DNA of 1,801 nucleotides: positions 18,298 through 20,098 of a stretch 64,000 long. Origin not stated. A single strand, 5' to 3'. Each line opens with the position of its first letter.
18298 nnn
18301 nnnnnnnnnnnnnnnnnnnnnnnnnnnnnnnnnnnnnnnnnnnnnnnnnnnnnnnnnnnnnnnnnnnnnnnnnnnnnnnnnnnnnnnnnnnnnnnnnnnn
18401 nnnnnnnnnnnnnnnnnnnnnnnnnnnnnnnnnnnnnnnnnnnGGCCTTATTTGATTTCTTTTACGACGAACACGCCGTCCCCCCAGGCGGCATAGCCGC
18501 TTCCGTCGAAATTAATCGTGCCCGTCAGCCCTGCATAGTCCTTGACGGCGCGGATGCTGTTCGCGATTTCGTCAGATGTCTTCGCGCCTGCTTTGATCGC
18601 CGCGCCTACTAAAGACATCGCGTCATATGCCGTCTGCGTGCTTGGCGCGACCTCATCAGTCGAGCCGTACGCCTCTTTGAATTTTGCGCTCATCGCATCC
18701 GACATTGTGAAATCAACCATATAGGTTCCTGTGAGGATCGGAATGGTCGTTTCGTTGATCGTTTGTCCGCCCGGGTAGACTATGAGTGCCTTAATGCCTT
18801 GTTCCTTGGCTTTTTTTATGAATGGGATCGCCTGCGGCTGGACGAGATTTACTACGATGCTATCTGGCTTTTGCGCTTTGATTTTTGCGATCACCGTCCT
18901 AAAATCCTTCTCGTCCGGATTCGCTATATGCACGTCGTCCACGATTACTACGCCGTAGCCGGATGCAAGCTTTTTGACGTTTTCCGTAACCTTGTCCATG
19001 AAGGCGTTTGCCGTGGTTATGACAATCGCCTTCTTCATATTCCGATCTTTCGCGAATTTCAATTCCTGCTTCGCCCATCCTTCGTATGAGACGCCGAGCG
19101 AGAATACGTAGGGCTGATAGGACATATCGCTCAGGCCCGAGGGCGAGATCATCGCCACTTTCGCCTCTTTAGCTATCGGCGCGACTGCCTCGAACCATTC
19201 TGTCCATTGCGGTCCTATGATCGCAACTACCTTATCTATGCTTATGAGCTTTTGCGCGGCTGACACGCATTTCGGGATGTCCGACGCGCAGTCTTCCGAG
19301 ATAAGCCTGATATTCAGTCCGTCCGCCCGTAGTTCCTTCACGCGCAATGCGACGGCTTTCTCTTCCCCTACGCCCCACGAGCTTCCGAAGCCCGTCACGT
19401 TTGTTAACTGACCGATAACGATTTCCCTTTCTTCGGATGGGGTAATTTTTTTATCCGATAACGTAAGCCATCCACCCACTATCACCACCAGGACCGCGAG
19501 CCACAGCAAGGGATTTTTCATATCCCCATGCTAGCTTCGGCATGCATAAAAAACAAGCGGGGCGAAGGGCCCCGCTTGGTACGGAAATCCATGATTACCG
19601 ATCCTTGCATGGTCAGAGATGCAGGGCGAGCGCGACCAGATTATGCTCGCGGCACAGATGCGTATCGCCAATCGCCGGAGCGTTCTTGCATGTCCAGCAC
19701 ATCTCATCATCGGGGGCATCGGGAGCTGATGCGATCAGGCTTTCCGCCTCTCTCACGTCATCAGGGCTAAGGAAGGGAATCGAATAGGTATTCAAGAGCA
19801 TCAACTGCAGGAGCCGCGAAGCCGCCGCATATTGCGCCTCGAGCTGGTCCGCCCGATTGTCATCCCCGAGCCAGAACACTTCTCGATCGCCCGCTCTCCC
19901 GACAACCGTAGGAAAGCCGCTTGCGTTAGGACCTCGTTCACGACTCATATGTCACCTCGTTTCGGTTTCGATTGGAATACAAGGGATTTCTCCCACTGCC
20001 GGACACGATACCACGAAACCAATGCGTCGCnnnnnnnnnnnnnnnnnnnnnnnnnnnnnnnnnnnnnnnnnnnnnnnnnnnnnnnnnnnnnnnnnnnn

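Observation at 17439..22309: Four tandem LivJ-like binding-protein paralogs plus a small ORF inserted between tuf and fusA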

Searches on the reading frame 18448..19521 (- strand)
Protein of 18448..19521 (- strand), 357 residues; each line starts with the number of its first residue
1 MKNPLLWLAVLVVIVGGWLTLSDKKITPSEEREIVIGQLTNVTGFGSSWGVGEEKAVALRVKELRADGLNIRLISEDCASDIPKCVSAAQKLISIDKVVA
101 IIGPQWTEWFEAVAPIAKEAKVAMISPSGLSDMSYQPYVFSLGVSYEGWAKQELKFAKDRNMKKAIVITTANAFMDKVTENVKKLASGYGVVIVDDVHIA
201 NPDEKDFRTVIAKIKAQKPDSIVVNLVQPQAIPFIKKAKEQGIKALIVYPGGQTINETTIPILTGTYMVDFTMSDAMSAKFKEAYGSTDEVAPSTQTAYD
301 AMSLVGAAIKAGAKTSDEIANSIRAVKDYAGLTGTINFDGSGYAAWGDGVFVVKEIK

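Call 3: search_protein_families(library=pfam, proteins=[window:18448-19521:-])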
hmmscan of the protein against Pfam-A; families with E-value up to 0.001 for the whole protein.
window:18448-19521:- (357 aa): 6 families
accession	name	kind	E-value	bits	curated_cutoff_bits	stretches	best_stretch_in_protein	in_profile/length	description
PF13458.12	Peripla_BP_6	-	8.6e-49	167.5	31.7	1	33-341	1-325/343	Periplasmic binding protein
PF13433.12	Peripla_BP_5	-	2.3e-19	70.2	27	1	36-340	3-322/363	Periplasmic binding protein domain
PF01094.35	ANF_receptor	-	5.4e-17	62.3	25.4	1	56-343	5-339/353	Receptor family ligand binding region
PF13407.12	Peripla_BP_4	-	3e-07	30.7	35.1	1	167-244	5-82/258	Periplasmic binding protein domain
PF13380.12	CoA_binding_2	-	0.00042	21.2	22.8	0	176-258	17-93/116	CoA binding domain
PF00465.25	Fe-ADH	-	0.00059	19.9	31.3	0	155-223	16-85/168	Iron-containing alcohol dehydrogenase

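Call 18: search_protein_families(library=ncbifam, proteins=[window:18448-19521:-], max_evalue=0.01)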
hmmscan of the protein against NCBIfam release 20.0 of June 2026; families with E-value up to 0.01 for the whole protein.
window:18448-19521:- (357 aa): 3 families
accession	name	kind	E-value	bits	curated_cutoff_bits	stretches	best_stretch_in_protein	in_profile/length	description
TIGR03407.1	urea_ABC_UrtA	exception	4.5e-15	55.4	492.75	1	36-339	3-324/361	urea ABC transporter substrate-binding protein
TIGR03669.1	urea_ABC_arch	equivalog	6.9e-09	35.2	494.8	1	36-325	3-307/375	urea ABC transporter substrate-binding protein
NF011933.0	PRK15404.1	subfamily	9.8e-09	34.7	477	1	36-342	33-348/370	high-affinity branched-chain amino acid ABC transporter substrate-binding protein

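Call 50: find_homologous_proteins(query=window:18448-19521:-, max_evalue=1e-20)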
Query window:18448-19521:- (357 aa): 13 proteins with E <= 1e-20 among 4674 candidates.
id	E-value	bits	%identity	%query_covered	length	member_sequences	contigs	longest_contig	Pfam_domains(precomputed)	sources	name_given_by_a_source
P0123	9.3e-229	776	100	100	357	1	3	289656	PF01094.35,PF13433.13,PF13458.13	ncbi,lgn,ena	-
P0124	1.1e-197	674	86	100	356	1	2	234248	PF01094.35,PF13407.13,PF13433.13,PF13458.13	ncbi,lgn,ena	-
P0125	9.4e-174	595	74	100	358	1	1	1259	PF01094.35,PF13407.13,PF13433.13,PF13458.13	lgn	-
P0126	7.5e-138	477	61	98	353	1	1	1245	PF01094.35,PF13407.13,PF13433.13,PF13458.13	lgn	-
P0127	6.1e-34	136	30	100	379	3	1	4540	PF01094.35,PF13433.13,PF13458.13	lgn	-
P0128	8.3e-34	135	28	94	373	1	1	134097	PF01094.35,PF13433.13,PF13458.13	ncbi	-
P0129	2.5e-33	134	31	99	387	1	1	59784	PF01094.35,PF13433.13,PF13458.13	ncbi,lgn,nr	ncbi:MAG: hypothetical protein JWO73_464 [Candidatus Taylorbacteria bacterium]|nr:hypothetical prote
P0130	3.7e-31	127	29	87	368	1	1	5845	PF01094.35,PF13433.13,PF13458.13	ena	-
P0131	1.3e-28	118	29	97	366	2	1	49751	PF01094.35,PF13433.13,PF13458.13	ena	-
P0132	1.8e-28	118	35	69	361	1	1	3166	PF01094.35,PF13433.13,PF13458.13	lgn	-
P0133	4.8e-27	113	27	92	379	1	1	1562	PF01094.35,PF13433.13,PF13458.13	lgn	-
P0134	3.7e-26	110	27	95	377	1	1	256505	PF01094.35,PF13433.13,PF13458.13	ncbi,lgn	ncbi:MAG: ABC transporter substrate-binding protein [Patescibacteria group bacterium]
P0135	1.2e-21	95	30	88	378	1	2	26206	PF01094.35,PF13433.13,PF13458.13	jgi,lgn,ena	-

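Call 91: find_related_loci(query=window:18448-19521:-, collection=metagenome_contigs, flank=10000)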
Query window:18448-19521:- (357 aa) in metagenome_contigs; peptide patterns used: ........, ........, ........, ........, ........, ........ (x = any residue, [..] = any of these).
71 stretches matched a pattern; 1 encode a relative of the query (tblastn E <= 1e-3); 1 distinct loci.
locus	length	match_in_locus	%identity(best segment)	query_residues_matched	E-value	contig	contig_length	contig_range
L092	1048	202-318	37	72-114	1e-6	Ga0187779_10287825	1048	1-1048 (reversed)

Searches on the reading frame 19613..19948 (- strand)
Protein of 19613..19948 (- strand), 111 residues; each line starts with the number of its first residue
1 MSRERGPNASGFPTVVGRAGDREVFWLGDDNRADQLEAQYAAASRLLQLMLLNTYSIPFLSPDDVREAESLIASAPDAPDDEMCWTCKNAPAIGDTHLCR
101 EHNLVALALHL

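Call 3: search_protein_families(library=pfam, proteins=[window:19613-19948:-])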
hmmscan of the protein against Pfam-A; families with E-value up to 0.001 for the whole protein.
window:19613-19948:- (111 aa): 0 families

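Call 18: search_protein_families(library=ncbifam, proteins=[window:19613-19948:-], max_evalue=0.01)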
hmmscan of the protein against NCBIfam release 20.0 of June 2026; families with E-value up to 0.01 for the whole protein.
window:19613-19948:- (111 aa): 0 families

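Call 21: find_homologous_proteins(query=window:19613-19948:-, max_evalue=0.001)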
Query window:19613-19948:- (111 aa): 2 proteins with E <= 0.001 among 12 candidates.
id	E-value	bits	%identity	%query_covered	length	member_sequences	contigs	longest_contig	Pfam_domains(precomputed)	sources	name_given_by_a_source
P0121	3.2e-69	248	100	100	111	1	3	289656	-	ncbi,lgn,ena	-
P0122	7.0e-35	137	59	100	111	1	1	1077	-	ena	-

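Call 37: find_encoding_contigs(protein=P0122, flank=5000, max_places=2)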
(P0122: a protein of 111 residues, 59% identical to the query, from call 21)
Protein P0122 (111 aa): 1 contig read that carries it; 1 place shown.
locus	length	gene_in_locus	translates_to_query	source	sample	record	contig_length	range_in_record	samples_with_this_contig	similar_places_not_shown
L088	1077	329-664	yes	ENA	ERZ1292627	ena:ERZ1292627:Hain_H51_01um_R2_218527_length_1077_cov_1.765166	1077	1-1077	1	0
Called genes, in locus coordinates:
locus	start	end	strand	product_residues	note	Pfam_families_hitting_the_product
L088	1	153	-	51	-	?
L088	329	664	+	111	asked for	-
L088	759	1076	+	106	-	?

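Call 68: predict_structure(alignment_id=A4)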
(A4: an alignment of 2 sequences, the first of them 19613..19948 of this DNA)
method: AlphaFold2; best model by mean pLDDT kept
length: 111 residues; sequences in the alignment: 2
mean_pLDDT: 62.7   pTM: 0.51
mean pLDDT of the five models: 62.7, 56.1, 53.7, 51.3, 48.0
residues with pLDDT >= 90: 0; 70-90: 34; 50-70: 58; < 50: 19
segments of 3 or more residues with pLDDT < 50: 85-88, 90-98
pLDDT, mean of each block of 10 residues (from residue 1): 72 78 78 76 63 59 63 58 48 41 55 47
secondary structure, 60 per line:
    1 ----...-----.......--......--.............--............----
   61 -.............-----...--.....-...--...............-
elements in order: E5-7 E13-19 E22-27 H30-42 H45-55 H62-74 H85-89 H96-110

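Call 74: search_protein_families(library=pfam, proteins=[window:19613-19948:-], max_evalue=1)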
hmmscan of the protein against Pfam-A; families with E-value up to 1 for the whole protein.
window:19613-19948:- (111 aa): 0 families

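Call 79: search_protein_families(library=phrogs, proteins=[window:19613-19948:-], max_evalue=0.01)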
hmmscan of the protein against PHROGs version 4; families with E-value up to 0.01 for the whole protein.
window:19613-19948:- (111 aa): 0 families
